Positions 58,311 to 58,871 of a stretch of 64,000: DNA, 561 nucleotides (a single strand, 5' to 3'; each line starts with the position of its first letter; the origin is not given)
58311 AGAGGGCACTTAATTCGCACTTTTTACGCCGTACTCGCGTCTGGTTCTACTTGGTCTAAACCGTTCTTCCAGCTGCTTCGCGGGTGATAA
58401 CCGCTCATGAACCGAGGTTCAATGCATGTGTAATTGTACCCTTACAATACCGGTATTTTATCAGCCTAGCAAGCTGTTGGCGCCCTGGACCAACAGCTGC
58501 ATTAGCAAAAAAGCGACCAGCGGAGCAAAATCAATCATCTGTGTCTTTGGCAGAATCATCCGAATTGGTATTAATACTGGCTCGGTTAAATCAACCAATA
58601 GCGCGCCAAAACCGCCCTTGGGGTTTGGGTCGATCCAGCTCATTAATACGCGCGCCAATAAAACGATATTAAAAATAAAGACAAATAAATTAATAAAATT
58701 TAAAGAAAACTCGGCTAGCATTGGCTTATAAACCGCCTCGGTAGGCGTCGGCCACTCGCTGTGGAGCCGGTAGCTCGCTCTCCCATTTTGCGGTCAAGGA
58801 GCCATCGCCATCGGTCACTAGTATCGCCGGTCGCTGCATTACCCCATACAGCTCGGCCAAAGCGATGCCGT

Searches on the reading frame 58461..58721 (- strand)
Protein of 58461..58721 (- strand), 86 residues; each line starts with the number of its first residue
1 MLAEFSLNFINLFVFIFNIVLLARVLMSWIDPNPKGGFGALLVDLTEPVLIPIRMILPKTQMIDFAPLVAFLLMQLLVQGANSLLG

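Call 6: search_protein_families(library=pfam, proteins=[window:58461-58721:-])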
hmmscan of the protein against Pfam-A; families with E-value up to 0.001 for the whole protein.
window:58461-58721:- (86 aa): 1 family
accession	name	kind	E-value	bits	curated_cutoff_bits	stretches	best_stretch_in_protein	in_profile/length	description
PF02325.22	YGGT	-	3.1e-17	63.2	27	1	12-77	2-66/70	YGGT family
